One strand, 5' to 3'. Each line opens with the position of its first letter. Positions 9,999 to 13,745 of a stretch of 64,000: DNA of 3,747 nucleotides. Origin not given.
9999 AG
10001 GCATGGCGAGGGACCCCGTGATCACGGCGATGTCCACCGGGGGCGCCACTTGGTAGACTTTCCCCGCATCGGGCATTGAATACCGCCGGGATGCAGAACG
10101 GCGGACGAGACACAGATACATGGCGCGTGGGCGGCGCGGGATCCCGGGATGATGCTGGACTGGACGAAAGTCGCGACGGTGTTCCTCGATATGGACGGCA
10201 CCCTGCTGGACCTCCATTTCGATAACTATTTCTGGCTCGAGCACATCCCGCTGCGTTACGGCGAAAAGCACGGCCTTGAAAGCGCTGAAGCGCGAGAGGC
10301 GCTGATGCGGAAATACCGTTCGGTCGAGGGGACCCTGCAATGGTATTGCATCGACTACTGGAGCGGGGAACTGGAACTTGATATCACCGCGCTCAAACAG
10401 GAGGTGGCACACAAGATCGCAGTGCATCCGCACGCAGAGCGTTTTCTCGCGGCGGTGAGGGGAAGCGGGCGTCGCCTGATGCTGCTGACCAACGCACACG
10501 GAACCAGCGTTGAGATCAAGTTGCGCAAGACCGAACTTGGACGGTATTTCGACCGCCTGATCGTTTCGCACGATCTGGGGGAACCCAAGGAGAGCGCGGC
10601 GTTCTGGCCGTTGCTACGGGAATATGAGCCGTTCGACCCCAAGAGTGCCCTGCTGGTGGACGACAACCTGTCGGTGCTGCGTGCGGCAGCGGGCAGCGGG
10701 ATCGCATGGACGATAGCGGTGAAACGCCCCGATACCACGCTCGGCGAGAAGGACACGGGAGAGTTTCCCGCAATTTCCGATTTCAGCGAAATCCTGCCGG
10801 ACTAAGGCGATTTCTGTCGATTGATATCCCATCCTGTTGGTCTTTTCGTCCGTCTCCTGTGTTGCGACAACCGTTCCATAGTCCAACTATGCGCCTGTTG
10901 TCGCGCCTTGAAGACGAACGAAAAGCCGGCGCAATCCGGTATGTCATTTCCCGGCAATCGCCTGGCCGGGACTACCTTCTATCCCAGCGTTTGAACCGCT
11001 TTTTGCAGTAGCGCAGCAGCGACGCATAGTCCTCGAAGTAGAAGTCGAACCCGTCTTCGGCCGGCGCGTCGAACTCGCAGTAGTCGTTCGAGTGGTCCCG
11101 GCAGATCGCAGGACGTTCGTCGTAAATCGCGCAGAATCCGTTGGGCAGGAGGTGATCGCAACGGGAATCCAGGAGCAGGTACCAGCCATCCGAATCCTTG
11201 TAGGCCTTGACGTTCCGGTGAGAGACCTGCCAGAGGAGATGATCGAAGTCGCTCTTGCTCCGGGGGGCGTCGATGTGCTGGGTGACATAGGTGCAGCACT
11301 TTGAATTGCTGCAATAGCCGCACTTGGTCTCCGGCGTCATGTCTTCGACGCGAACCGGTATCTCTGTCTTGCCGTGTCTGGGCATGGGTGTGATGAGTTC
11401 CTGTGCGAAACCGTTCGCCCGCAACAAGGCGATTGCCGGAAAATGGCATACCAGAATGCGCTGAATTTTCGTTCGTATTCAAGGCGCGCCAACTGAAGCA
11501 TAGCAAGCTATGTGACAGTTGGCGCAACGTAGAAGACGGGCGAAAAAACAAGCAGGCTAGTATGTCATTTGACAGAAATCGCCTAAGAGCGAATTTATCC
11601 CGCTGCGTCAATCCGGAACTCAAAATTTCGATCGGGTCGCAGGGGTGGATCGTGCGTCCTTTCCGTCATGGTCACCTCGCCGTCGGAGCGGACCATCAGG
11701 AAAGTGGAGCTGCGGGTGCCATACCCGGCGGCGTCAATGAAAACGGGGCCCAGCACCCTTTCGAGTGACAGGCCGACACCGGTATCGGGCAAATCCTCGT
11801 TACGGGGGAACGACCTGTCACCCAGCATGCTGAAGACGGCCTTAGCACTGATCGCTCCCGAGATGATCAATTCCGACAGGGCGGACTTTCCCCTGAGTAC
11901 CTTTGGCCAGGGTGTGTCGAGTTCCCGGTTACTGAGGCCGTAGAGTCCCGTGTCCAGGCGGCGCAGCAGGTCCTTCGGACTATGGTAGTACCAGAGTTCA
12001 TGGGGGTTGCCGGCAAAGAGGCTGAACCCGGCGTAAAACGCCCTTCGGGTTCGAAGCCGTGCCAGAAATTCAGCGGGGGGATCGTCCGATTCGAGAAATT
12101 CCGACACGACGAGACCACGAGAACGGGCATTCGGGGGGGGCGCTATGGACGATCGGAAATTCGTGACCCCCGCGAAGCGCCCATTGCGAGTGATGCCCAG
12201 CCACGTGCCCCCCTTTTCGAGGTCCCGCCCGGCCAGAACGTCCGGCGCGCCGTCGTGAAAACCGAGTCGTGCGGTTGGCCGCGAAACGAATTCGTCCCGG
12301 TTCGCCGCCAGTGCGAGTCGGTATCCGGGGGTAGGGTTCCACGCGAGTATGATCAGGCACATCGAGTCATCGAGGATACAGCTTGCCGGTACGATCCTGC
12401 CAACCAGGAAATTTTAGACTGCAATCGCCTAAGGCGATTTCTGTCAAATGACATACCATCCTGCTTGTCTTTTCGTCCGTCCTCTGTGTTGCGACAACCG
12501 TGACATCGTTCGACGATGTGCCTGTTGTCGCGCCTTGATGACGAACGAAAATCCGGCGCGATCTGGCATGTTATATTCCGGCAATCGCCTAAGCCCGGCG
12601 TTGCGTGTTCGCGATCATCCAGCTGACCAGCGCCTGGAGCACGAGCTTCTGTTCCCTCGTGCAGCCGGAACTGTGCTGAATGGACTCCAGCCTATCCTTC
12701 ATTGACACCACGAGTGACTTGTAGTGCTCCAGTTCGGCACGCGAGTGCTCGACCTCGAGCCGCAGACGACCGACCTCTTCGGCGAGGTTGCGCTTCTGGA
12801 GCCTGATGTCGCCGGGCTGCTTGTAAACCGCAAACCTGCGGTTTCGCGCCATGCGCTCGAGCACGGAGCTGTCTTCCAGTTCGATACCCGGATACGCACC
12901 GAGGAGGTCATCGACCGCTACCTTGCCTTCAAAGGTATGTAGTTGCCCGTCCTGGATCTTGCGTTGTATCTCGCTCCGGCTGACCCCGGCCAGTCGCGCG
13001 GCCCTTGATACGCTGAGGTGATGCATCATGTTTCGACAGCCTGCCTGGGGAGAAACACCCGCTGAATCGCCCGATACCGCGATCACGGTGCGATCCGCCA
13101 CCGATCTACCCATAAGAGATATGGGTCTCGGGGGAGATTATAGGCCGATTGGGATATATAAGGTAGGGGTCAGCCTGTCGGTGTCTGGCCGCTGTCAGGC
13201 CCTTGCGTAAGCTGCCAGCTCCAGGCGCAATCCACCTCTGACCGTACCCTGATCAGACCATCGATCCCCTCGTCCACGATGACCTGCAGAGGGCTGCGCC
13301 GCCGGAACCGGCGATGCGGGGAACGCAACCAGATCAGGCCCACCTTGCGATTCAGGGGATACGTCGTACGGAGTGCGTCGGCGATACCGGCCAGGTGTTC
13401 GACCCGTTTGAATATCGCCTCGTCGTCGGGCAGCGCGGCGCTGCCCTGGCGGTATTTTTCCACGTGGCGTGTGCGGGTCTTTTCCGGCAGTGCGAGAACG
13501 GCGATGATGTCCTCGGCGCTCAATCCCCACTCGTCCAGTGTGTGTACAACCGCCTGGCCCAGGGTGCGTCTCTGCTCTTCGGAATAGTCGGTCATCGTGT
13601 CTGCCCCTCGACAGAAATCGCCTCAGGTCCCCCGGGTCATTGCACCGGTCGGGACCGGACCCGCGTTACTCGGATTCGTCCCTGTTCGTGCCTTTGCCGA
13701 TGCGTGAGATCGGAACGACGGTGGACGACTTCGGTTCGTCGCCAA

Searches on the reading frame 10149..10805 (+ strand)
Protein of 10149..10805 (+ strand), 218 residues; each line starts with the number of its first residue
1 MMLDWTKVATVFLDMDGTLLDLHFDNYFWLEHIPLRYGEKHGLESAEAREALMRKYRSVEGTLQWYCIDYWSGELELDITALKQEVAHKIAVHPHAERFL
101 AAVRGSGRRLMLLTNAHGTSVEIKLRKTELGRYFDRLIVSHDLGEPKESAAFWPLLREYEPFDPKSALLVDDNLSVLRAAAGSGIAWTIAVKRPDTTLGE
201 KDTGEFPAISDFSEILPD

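Call 11: search_protein_families(library=pfam, proteins=[window:10149-10805:+], max_evalue=0.01)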
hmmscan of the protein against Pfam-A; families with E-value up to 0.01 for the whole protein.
window:10149-10805:+ (218 aa): 4 families
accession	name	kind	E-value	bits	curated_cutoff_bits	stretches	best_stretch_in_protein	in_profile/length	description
PF00702.32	Hydrolase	-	1.9e-11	45.2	26.4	1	9-184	2-191/191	haloacid dehalogenase-like hydrolase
PF13419.12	HAD_2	-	2.1e-07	31.7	23.8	1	13-186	3-174/178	Haloacid dehalogenase-like hydrolase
PF12710.13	HAD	-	1.2e-06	29.6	27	1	11-140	1-130/189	haloacid dehalogenase-like hydrolase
PF13344.12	Hydrolase_6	-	0.0034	17.8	27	0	92-124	15-47/101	Haloacid dehalogenase-like hydrolase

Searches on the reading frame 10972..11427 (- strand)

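Call 11: search_protein_families(library=pfam, proteins=[window:10972-11427:-], max_evalue=0.01)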
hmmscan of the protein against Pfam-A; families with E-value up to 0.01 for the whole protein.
window:10972-11427:- (151 aa): 1 family
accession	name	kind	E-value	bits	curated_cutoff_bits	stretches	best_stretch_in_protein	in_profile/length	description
PF03692.20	CxxCxxCC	-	3.8e-06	27.9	23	1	35-114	1-71/85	Putative zinc- or iron-chelating domain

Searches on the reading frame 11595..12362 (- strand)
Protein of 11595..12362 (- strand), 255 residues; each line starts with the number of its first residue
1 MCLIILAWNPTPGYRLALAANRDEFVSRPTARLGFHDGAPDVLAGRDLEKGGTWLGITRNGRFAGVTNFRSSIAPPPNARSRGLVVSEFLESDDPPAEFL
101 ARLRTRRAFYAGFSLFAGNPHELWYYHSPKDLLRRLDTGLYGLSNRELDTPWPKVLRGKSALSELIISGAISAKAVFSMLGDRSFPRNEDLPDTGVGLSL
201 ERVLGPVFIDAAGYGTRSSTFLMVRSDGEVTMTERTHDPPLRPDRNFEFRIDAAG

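Call 12: search_protein_families(library=pfam, proteins=[window:11595-12362:-], max_evalue=0.01)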
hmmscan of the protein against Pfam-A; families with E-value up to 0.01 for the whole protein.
window:11595-12362:- (255 aa): 1 family
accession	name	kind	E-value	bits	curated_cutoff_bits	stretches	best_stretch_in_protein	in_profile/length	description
PF05742.17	TANGO2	-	4.3e-64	217.6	22.6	1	1-237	1-255/257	Transport and Golgi organisation 2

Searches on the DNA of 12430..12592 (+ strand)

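Call 26: search_dna_similar(query=window:12430-12592:+, collection=plasmids, mode=distant, max_evalue=10, max_rows=30)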
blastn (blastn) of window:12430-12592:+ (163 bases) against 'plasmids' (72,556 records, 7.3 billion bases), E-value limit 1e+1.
Records with a match: 6; places in all: 6; records where one place covers at least 80% of the query: 0.
Best place of each record, by identity: 95-99% 3; 80-90% 3.
By first word of the organism name: Rhizobium 2; Shinella 1; Sinorhizobium 1; Thioclava 1; Methylorubrum 1.
By predicted mobility (MOB-suite, as given by PLSDB): non-mobilizable 3; conjugative 2; mobilizable 1.
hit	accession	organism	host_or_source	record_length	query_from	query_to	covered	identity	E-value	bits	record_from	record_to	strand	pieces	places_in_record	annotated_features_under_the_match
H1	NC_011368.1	Rhizobium leguminosarum bv. trifolii WSM2304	-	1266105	101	141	25%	82.2%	5e+0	37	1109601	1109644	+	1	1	record has no annotation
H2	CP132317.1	Shinella sumterensis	Homo sapiens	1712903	96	134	24%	82.1%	5e+0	37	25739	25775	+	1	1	type II toxin-antitoxin system VapC family toxin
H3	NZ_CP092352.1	Rhizobium sp. C104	Cell culture,nodule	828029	101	138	23%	82.9%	5e+0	37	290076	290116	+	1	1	none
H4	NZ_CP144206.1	Sinorhizobium chiapasense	mixed culture,rhizosphere soil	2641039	28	51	15%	95.8%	2e+0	40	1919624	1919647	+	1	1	none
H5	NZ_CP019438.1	Thioclava nitratireducens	pure culture,Surface seawater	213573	30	52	14%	95.7%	5e+0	38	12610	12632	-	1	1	none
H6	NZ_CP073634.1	Methylorubrum extorquens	cell culture,Oil-contaminated soil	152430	117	139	14%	95.7%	5e+0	38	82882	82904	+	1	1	none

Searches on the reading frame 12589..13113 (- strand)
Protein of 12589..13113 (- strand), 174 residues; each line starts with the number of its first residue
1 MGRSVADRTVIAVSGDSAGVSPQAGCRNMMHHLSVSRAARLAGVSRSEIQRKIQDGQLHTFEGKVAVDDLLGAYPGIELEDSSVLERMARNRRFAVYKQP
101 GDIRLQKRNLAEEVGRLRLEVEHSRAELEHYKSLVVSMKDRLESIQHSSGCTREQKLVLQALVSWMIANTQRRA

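Call 11: search_protein_families(library=pfam, proteins=[window:12589-13113:-], max_evalue=0.01)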
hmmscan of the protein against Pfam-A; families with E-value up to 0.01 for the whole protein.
window:12589-13113:- (174 aa): 3 families
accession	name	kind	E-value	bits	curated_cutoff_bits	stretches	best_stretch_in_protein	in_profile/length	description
PF12728.13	HTH_17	-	0.0014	19.3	27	0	33-60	2-30/51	Helix-turn-helix domain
PF11932.13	DUF3450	-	0.0018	18.1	32.6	1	91-166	30-105/241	Protein of unknown function (DUF3450)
PF25450.1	Rab11-FIP3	-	0.0024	18.6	31.9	1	84-156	44-112/125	Rab11-FIP3-like domain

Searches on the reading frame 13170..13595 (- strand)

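Call 12: search_protein_families(library=pfam, proteins=[window:13170-13595:-], max_evalue=0.01)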
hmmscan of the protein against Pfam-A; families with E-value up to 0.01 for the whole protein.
window:13170-13595:- (141 aa): 2 families
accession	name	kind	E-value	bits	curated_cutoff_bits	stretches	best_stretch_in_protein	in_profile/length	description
PF09722.15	Xre_MbcA_ParS_C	-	2.4e-05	24.6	24.5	1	89-122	15-46/51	Antitoxin Xre/MbcA/ParS C-terminal toxin-binding domain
PF20432.4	Xre-like-HTH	-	3.4e-05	24.5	25.8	1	9-59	8-54/63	Antitoxin Xre-like helix-turn-helix domain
